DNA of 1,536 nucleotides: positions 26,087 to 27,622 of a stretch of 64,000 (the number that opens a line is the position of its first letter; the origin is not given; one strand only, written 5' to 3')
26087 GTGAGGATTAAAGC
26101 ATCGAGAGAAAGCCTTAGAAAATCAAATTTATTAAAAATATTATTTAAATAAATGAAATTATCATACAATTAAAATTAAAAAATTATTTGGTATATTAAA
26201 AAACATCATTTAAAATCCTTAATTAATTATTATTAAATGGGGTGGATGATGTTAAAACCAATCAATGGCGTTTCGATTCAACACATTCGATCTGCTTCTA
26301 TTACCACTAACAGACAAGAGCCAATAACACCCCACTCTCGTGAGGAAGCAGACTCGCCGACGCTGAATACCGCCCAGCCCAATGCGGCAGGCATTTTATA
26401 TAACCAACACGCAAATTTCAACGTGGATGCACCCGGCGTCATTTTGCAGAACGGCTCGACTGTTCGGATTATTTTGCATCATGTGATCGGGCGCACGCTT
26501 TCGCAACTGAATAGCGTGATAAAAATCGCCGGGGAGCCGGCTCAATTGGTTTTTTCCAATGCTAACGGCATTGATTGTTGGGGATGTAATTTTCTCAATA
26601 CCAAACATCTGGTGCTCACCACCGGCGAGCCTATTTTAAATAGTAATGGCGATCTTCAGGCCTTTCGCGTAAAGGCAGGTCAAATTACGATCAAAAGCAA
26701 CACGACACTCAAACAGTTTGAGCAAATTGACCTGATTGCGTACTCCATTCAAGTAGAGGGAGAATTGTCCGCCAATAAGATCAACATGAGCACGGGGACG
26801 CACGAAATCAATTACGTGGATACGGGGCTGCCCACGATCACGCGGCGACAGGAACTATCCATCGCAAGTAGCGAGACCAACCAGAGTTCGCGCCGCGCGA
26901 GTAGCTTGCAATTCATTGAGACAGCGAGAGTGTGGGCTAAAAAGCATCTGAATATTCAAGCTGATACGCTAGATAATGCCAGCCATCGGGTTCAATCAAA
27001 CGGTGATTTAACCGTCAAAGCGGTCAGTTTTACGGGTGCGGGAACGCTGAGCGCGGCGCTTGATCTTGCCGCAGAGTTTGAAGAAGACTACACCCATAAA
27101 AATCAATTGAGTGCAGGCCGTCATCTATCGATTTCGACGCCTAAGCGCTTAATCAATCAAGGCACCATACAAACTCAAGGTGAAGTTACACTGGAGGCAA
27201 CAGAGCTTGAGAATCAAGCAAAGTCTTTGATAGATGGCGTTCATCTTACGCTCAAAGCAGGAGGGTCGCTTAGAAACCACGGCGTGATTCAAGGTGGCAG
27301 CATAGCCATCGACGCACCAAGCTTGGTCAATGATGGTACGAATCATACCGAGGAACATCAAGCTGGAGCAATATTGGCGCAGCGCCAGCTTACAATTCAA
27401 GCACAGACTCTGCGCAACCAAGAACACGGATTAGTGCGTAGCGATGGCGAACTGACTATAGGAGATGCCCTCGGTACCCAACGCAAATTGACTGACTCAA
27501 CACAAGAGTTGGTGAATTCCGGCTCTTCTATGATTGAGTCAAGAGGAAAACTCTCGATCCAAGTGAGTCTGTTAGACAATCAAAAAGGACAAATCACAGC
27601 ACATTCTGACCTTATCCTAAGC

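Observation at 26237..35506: Intact 9.3-kb CdiA/FhaB-type gene without a signal peptide and without a TpsB/CdiB partner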

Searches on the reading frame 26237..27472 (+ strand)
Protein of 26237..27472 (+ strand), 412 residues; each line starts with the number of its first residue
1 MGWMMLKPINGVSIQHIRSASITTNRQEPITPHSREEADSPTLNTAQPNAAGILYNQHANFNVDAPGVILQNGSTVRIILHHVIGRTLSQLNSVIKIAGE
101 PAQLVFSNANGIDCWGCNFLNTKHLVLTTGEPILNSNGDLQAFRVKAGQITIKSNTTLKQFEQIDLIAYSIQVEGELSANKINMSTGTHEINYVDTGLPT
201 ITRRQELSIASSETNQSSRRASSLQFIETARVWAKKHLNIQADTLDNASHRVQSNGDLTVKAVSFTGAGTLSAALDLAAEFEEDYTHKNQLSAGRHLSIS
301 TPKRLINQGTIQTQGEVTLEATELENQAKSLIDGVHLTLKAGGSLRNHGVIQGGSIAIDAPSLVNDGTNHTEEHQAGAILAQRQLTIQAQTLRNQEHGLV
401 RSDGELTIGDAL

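Call 7: find_homologous_proteins(query=window:26237-27472:+, max_evalue=0.001)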
Query seq(412 aa) (412 aa): 5 proteins with E <= 0.001 among 8000 candidates.
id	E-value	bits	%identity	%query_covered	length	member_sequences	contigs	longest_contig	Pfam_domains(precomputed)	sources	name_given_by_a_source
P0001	6.9e-190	649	87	83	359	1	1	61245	PF05860.20,PF05594.21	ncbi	-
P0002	6.4e-80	287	44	81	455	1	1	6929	PF05860.20,PF05594.21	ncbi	-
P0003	5.8e-29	120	31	88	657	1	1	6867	PF05860.20,PF05594.21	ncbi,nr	ncbi:MAG TPA: filamentous hemagglutinin N-terminal domain-containing protein, partial [Rhodanobacter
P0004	4.7e-18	84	34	37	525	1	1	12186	PF05860.20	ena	-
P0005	1.8e-6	46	25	71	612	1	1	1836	PF05860.20,PF05594.21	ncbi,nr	ncbi:hypothetical protein EG831_07760, partial [bacterium]|nr:hypothetical protein [bacterium]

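Call 10: find_encoding_contigs(protein=P0001, flank=10000, max_places=4)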
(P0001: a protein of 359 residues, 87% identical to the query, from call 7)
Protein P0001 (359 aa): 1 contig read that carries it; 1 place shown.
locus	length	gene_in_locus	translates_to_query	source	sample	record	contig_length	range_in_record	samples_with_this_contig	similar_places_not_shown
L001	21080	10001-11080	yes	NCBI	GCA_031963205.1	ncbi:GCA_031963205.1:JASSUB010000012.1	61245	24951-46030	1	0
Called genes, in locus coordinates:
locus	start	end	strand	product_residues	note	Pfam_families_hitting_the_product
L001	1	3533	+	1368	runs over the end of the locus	PF04563:RNA_pol_Rpb2_1, PF04561:RNA_pol_Rpb2_2, PF04565:RNA_pol_Rpb2_3, PF10385:RNA_pol_Rpb2_45, PF00562:RNA_pol_Rpb2_6, PF04560:RNA_pol_Rpb2_7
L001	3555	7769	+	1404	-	PF04997:RNA_pol_Rpb1_1, PF00623:RNA_pol_Rpb1_2, PF04983:RNA_pol_Rpb1_3, PF05000:RNA_pol_Rpb1_4, PF04998:RNA_pol_Rpb1_5, PF01333:Apocytochr_F_C (faint)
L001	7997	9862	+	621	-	PF00270:DEAD, PF00271:Helicase_C, PF16124:RecQ_Zn_bind, PF09382:RQC, PF00570:HRDC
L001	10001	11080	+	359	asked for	PF05860:TPS, PF05594:Fil_haemagg (faint)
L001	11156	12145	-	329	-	PF02899:Phage_int_SAM_1 (weak), PF00589:Phage_integrase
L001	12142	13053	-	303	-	PF00589:Phage_integrase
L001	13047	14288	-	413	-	PF00589:Phage_integrase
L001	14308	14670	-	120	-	PF01548:DEDD_Tnp_IS110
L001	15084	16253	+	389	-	PF13784:Fic_N, PF02661:Fic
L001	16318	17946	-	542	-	PF00890:FAD_binding_2, PF01266:DAO, PF01946:Thi4 (faint), PF03486:HI0933_like (faint), PF07992:Pyr_redox_2 (faint), PF02910:Succ_DH_flav_C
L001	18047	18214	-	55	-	PF00471:Ribosomal_L33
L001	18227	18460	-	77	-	PF00830:Ribosomal_L28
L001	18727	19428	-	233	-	PF20582:UPF0758_N, PF04002:RadC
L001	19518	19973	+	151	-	PF00254:FKBP_C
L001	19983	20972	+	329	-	PF02401:LYTB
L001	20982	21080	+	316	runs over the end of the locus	PF02653:BPD_transp_2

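Call 11: find_encoding_contigs(protein=P0002, flank=10000, max_places=4)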
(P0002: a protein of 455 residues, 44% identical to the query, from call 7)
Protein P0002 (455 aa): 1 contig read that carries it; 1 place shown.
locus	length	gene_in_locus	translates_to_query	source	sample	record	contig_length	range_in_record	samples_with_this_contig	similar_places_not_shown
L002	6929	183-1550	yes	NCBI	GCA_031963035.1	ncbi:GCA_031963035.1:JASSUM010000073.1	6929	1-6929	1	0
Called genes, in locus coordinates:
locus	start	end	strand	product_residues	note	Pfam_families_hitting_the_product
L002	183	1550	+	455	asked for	PF05860:TPS, PF05594:Fil_haemagg (faint)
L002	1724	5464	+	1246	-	PF13332:Fil_haemagg_2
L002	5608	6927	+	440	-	?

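Call 15: list_cluster_members(proteins=[P0001, P0002, L001:7997-9862:+, L001:3555-7769:+])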
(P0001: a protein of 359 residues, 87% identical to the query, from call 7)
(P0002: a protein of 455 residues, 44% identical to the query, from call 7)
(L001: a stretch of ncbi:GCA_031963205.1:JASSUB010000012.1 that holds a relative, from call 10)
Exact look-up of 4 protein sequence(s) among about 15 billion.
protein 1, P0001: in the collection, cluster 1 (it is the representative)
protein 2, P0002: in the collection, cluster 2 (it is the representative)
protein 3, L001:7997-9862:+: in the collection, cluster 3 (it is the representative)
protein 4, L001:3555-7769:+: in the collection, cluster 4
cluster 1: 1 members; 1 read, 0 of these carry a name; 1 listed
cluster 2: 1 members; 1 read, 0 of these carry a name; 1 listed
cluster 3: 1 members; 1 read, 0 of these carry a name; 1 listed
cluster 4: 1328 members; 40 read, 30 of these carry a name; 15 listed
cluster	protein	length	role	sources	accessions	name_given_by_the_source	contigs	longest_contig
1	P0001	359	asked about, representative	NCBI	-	-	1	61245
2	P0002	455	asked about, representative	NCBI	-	-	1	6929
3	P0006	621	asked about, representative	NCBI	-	-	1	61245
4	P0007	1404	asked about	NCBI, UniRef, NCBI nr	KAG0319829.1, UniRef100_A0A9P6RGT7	hypothetical protein BGZ97_001371 [Linnemannia gamsii] | DNA-directed RNA polymerase subunit n=1 Tax=Linnemannia gamsii TaxID=64522 ...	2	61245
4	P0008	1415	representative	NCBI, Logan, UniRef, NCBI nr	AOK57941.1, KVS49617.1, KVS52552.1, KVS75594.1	DNA-directed RNA polymerase subunit beta' [Burkholderia ubonensis] | DNA-directed RNA polymerase subunit beta' n=1 Tax=Burkholderia ubonensis TaxID=101571 ...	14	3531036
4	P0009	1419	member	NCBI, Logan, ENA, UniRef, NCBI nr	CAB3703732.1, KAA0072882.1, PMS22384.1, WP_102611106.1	DNA-directed RNA polymerase subunit beta' [Trinickia soli] | DNA-directed RNA polymerase subunit beta' n=1 Tax=Trinickia soli TaxID=380675 ...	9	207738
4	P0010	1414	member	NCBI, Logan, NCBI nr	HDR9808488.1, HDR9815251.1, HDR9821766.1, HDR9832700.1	TPA: DNA-directed RNA polymerase subunit beta' [Burkholderia cenocepacia] | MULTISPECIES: DNA-directed RNA polymerase subunit beta' [Burkholderia cepacia complex]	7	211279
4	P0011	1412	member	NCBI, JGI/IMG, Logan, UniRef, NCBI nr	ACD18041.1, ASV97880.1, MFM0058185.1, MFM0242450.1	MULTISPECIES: DNA-directed RNA polymerase subunit beta' [Paraburkholderia] | DNA-directed RNA polymerase subunit beta' n=3 Tax=Paraburkholderia TaxID=1822464 ...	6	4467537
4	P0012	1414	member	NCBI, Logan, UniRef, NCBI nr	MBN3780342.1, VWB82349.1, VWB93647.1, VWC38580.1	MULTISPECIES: DNA-directed RNA polymerase subunit beta' [Burkholderia] | DNA-directed RNA polymerase subunit beta' n=1 Tax=Burkholderia lata (strain ATCC 17760 / ...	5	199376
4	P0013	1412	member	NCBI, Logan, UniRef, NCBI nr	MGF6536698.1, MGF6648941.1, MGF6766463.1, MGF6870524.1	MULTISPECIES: DNA-directed RNA polymerase subunit beta' [Paraburkholderia] | DNA-directed RNA polymerase subunit beta' n=1 Tax=Paraburkholderia phenazinium ... | DNA-directed RNA polymerase subunit beta' [Paraburkholderia phenazinium]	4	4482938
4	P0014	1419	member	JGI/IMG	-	DNA-directed RNA polymerase subunit beta'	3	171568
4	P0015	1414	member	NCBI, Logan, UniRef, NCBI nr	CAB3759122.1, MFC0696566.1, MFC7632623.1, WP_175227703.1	DNA-directed RNA polymerase subunit beta' [Paraburkholderia humisilvae] | DNA-directed RNA polymerase subunit beta' n=1 Tax=Paraburkholderia humisilvae ...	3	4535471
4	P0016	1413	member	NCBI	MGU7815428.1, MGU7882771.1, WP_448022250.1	DNA-directed RNA polymerase subunit beta' [Burkholderia sp. AW49-1]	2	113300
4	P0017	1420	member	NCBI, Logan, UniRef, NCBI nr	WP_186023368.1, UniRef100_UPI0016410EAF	DNA-directed RNA polymerase subunit beta' [Burkholderia gladioli] | DNA-directed RNA polymerase subunit beta' n=1 Tax=Burkholderia gladioli TaxID=28095 ...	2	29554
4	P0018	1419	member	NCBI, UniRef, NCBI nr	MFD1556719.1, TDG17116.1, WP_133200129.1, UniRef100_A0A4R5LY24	DNA-directed RNA polymerase subunit beta' [Paraburkholderia silviterrae] | DNA-directed RNA polymerase subunit beta' n=1 Tax=Paraburkholderia silviterrae ...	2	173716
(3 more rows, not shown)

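Call 86: predict_structure(alignment_id=A7)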
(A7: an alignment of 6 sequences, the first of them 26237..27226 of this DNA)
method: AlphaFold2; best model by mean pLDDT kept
length: 330 residues; sequences in the alignment: 6
mean_pLDDT: 61.3   pTM: 0.51
mean pLDDT of the five models: 61.3, 56.0, 54.4, 52.8, 50.3
residues with pLDDT >= 90: 19; 70-90: 128; 50-70: 74; < 50: 109
segments of 3 or more residues with pLDDT < 50: 1-60, 62-76, 195-224
pLDDT, mean of each block of 10 residues (from residue 1): 36 26 24 28 36 46 38 45 62 67 75 75 79 67 77 61 77 69 67 43 29 32 50 66 68 82 74 90 86 92 88 89 80
secondary structure, 60 per line:
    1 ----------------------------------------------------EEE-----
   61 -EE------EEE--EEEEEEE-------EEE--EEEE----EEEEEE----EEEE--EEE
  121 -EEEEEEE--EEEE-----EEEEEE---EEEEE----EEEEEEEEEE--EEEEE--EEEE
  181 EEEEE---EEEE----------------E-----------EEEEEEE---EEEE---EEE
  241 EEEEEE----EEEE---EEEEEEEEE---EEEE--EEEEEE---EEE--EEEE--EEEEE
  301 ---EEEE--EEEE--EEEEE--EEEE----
elements in order: E53-55 E70-72 E75-81 E89-91 E94-97 E102-107 E112-115 E118-120 E122-128 E131-134 E140-145 E149-153 E158-167 E170-174 E177-185 E189-192 E221-227 E231-234 E238-246 E251-254 E258-266 E270-273 E276-281 E285-287 E290-293 E296-300 E304-307 E310-313 E316-320 E323-326
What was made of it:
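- AF2 predicts residues 1-60 to be disordered (call 86).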

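Call 88: fold_search(model_id=the predicted structure, library=pdb)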
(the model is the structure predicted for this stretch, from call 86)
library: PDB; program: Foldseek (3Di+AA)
matches with E <= 10: 142; with E <= 0.001: 14
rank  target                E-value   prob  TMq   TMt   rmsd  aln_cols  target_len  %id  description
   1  1rwr                  4.3e-07  1.00  0.34  0.37  13.4       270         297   17  Crystal structure of filamentous hemagglutinin secretion domain (released 2004-04-13)
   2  5kkd_B                2.1e-05  1.00  0.33  0.51   8.6       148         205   25  Truncated hemolysin A Y134A from P. mirabilis at 2.1 Angstroms resolution crystallized in a high salt condition (released 2017-03-22)
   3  5sz8_B                2.5e-05  1.00  0.31  0.49   9.0       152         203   24  Truncated hemolysin A Q125A/Y134A from P. mirabilis at 1.8 Angstroms resolution crystallized in a high salt condition (released 2017-03-22)
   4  5kkd_A                9.0e-05  1.00  0.31  0.49   2.4       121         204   30  Truncated hemolysin A Y134A from P. mirabilis at 2.1 Angstroms resolution crystallized in a high salt condition (released 2017-03-22)
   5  5sz8_A                9.5e-05  1.00  0.31  0.49   8.6       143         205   26  Truncated hemolysin A Q125A/Y134A from P. mirabilis at 1.8 Angstroms resolution crystallized in a high salt condition (released 2017-03-22)
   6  5kdk                  1.5e-04  1.00  0.22  0.30  13.6       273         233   13  Truncated hemolysin A from P. mirabilis at 2.0 Angstroms resolution crystallized in a high salt condition (released 2017-06-14)
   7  6pzl                  2.1e-04  1.00  0.22  0.30  13.4       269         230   13  P. mirabilis hemolysin A mutant - Q125A (released 2020-08-05)
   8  4w8s                  4.1e-04  1.00  0.24  0.33  13.2       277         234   15  Crystal structure of truncated hemolysin A Q125S/Y134S from P. mirabilis at 1.5 Angstroms resolution (released 2015-10-07)
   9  5keh                  4.6e-04  1.00  0.21  0.28  14.2       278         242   13  Truncated hemolysin A from P. mirabilis at 2.0 Angstroms resolution crystallized in a high salt condition (released 2017-03-22)
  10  5kf3                  5.6e-04  1.00  0.23  0.32  12.7       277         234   14  Truncated hemolysin A from P. mirabilis Y134A at 2.2 Angstroms resolution (released 2017-03-22)
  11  3fy3                  6.8e-04  1.00  0.22  0.30  14.3       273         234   13  Crystal structure of truncated hemolysin A from P. mirabilis (released 2009-06-02)
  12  6q0p                  7.5e-04  1.00  0.22  0.30  13.0       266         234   14  P. mirabilis hemolysin A mutant - Y134S (released 2020-08-05)
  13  4w8t                  7.8e-04  1.00  0.31  0.43  11.3       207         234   20  Crystal structure of truncated hemolysin A Q125S from P. mirabilis at 1.5 Angstroms resolution (released 2015-10-07)
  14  4w8r                  8.2e-04  1.00  0.21  0.29  14.0       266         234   13  Crystal structure of hemolysin A Y134F from P. mirabilis at 1.5 Angstroms resolution (released 2015-10-07)
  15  6pyk                  1.0e-03  1.00  0.24  0.32  12.9       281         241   15  P. mirabilis hemolysin A mutant - F80L (released 2020-08-05)
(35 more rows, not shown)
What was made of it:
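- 26309..26989 (+): TPS domain of a degenerate subtype. The 21-residue NPNL loop is deleted between aa ~71 and 72, and NPNGI is replaced by NANGI. The AF2 model's best PDB matches are Fha30 (1rwr, E 4e-7) and HpmA265 (calls 86, 88).
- On TpsA / CdiA passenger of type Vb (two-partner) secretion: The predicted fold matches Fha30 and HpmA (call 88).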

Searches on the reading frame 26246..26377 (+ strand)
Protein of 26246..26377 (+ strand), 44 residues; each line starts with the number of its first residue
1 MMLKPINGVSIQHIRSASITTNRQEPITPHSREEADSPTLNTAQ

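Call 76: find_homologous_proteins(query=A6, max_evalue=10)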
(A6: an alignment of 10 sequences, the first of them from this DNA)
Query A6 (10 sequences) (44 aa, profile of the alignment): 2 proteins with E <= 10 among 90 candidates.
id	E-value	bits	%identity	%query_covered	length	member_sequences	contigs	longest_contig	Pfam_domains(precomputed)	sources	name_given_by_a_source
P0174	1.2e-9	56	33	68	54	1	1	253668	PF05860.20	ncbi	ncbi:hypothetical protein CPC16_004228, partial [Podila verticillata]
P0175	3.7e-5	41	-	-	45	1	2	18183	-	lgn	-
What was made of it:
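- A profile of the leader alone found no other protein families carrying it (call 76, a weak negative). No hrp-box was seen upstream, no chaperone gene is adjacent, the leader was not found on other proteins (call 76), and a TPS/FHA/VENN architecture has no precedent as a T3SS cargo.
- Tried and rejected: The leader as a modular signal on other proteins: a profile search returned only two family fragments (call 76).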
